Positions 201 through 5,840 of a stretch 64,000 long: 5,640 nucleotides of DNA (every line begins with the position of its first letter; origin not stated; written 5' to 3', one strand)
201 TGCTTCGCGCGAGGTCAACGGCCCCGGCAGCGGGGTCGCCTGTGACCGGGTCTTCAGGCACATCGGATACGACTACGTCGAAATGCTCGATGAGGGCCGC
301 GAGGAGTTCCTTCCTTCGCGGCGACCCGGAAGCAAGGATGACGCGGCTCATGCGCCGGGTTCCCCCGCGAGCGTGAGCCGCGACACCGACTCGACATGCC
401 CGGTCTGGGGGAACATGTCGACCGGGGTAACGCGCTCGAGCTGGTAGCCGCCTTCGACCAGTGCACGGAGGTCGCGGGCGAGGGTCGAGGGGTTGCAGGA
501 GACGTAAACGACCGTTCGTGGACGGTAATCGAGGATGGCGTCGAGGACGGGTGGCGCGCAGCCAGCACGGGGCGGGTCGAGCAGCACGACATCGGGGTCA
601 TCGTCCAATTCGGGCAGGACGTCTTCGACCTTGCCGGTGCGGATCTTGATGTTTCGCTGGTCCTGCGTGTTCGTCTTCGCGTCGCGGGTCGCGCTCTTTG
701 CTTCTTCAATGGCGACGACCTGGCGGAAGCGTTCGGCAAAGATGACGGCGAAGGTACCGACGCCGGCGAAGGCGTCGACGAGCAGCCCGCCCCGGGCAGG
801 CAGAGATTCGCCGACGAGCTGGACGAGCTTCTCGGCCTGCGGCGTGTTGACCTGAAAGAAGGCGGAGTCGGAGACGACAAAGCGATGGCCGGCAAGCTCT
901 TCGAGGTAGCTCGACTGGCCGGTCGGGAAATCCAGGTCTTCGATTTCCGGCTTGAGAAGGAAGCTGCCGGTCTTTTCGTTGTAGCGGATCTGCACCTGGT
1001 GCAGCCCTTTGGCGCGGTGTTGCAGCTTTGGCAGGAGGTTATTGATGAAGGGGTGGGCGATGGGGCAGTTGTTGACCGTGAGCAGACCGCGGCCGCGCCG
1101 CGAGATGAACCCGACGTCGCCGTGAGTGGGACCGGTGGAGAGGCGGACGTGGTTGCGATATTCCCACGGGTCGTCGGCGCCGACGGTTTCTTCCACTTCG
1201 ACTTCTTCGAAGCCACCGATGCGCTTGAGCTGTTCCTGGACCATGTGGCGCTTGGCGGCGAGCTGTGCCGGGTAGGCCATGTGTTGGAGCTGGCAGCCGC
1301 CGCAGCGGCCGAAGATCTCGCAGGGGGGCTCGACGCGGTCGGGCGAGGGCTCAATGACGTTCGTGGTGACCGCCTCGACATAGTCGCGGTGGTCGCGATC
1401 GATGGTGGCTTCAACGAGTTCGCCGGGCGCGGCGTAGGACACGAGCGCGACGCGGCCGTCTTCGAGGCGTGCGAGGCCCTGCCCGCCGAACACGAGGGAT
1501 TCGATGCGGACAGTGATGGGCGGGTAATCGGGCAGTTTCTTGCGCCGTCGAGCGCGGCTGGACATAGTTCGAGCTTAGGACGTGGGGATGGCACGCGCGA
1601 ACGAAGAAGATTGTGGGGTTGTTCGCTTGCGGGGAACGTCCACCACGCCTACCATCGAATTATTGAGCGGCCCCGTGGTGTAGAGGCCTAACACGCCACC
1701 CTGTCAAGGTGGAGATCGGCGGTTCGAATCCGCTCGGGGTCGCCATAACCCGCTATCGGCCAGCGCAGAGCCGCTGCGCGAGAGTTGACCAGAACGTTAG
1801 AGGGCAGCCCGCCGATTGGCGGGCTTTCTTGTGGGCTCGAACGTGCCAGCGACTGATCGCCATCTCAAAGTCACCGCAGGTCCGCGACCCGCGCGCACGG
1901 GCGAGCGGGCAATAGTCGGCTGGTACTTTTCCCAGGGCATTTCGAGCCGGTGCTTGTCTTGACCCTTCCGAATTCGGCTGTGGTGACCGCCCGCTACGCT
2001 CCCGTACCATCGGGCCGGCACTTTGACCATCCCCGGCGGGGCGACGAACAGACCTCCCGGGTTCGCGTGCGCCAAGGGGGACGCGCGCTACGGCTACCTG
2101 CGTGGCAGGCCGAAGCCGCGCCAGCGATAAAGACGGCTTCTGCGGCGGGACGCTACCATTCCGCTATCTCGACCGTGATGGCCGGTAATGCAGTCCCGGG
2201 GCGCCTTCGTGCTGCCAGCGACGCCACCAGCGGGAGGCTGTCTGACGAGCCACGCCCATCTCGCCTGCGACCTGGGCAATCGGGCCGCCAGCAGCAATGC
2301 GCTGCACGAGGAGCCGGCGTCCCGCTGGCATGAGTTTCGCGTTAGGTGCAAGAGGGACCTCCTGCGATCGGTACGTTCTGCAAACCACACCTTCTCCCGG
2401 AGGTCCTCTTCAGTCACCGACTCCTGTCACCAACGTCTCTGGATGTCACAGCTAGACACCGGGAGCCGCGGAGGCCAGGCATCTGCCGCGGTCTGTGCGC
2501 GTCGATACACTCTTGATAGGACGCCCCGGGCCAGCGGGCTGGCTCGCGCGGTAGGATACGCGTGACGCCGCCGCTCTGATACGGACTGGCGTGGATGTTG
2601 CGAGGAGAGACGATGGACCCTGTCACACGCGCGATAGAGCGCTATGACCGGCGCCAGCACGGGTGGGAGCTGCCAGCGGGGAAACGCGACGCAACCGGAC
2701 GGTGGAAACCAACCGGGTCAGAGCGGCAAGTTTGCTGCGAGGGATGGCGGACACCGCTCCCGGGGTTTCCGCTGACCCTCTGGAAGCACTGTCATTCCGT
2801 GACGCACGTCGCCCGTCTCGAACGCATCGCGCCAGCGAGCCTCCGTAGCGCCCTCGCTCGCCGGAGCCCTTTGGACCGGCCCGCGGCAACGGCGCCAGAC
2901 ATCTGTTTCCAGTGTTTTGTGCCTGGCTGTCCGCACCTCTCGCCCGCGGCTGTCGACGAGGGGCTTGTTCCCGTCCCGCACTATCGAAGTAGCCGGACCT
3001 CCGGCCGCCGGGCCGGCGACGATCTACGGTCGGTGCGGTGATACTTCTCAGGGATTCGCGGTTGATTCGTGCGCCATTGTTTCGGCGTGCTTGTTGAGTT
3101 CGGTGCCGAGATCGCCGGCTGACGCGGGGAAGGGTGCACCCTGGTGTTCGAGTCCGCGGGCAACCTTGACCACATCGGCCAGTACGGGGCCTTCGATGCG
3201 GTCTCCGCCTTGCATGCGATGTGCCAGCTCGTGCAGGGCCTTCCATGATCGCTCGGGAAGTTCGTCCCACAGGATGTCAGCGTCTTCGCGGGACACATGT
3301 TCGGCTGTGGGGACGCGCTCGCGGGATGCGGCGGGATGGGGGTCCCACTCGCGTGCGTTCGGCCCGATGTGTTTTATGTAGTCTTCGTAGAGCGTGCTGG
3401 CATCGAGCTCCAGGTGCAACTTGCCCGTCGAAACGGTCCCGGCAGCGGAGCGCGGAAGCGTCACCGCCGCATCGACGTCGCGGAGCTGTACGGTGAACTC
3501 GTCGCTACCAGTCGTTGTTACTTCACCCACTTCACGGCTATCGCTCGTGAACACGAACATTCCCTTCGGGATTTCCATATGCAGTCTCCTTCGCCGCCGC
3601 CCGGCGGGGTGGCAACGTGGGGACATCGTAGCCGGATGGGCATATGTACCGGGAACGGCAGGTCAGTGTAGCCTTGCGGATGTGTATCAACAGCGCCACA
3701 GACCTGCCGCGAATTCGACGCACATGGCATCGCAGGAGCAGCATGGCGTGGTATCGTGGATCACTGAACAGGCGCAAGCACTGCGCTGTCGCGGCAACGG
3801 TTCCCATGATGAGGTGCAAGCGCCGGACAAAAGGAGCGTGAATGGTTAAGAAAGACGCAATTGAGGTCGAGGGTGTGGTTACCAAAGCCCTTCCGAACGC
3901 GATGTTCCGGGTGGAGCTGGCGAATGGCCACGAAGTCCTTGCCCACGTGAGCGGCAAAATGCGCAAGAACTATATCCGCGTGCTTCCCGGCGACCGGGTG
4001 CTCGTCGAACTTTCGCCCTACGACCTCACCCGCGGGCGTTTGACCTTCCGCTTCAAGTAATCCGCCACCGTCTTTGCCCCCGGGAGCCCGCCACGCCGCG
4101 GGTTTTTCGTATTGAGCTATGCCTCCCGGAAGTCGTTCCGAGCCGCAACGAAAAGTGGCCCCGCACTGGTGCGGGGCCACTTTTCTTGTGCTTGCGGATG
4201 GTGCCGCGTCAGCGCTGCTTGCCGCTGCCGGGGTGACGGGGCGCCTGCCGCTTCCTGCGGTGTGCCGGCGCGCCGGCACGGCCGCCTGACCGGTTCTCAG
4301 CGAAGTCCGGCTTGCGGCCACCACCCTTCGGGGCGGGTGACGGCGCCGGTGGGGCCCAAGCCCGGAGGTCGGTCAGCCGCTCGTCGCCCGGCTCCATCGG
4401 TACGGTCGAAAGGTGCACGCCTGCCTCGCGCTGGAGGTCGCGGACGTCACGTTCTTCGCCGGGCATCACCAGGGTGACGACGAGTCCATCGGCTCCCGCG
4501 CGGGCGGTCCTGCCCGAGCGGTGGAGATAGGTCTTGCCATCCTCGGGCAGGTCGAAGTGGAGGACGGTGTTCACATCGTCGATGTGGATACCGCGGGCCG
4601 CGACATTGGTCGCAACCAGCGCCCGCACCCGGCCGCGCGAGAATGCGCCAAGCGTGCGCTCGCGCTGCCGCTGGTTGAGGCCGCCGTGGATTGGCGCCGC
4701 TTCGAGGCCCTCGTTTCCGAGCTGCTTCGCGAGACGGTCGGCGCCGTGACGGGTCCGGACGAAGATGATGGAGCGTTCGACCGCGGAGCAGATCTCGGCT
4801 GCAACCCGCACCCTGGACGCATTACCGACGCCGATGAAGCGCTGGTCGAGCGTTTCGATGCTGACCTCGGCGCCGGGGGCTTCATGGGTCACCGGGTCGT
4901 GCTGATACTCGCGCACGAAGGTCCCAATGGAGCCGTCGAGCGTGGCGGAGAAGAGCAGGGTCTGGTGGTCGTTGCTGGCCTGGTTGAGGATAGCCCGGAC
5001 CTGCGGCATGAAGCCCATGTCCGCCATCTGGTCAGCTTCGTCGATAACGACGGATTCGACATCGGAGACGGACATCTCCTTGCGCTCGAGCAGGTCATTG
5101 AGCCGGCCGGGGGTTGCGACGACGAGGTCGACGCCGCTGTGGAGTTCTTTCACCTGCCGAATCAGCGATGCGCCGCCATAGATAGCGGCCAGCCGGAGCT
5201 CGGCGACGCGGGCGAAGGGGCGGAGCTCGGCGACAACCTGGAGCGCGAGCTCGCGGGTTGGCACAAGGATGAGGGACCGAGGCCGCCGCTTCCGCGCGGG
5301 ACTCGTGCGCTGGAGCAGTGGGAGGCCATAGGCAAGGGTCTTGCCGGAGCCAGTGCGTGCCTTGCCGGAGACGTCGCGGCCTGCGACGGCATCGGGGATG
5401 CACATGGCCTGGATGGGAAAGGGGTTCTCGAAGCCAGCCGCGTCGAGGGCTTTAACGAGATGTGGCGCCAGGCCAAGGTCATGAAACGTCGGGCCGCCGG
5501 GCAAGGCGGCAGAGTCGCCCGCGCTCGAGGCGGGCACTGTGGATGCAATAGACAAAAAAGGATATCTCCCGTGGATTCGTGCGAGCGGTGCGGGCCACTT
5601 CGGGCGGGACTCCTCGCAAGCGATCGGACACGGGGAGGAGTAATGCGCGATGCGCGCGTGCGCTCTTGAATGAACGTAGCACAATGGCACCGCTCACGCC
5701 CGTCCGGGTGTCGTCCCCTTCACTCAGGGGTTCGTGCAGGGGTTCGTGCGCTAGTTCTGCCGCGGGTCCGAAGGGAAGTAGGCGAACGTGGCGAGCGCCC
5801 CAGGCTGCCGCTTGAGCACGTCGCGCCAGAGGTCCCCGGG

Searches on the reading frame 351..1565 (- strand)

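Call 41: search_protein_families(library=pfam, proteins=[window:351-1565:-], max_evalue=0.00001)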
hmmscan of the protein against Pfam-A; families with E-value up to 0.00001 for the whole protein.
window:351-1565:- (405 aa): 2 families
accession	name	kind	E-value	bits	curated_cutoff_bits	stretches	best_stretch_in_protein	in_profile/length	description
PF05958.17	tRNA_U5-meth_tr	-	4.2e-20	72.5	23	2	326-393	286-350/357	tRNA (Uracil-5-)-methyltransferase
PF01938.26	TRAM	-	3.9e-07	30.3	21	1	17-65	8-58/61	TRAM domain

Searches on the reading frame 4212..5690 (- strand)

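Call 41: search_protein_families(library=pfam, proteins=[window:4212-5690:-], max_evalue=0.00001)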
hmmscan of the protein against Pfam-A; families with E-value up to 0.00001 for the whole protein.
window:4212-5690:- (493 aa): 3 families
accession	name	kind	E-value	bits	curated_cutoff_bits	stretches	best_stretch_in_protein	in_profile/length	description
PF00270.35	DEAD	-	1.1e-45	155.8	26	1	92-252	2-161/167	DEAD/DEAH box helicase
PF00271.37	Helicase_C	-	9.5e-27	93.9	23.5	1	303-399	14-110/110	Helicase conserved C-terminal domain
PF04851.21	ResIII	-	4e-08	33.8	22.5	1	111-251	30-162/164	Type III restriction enzyme, res subunit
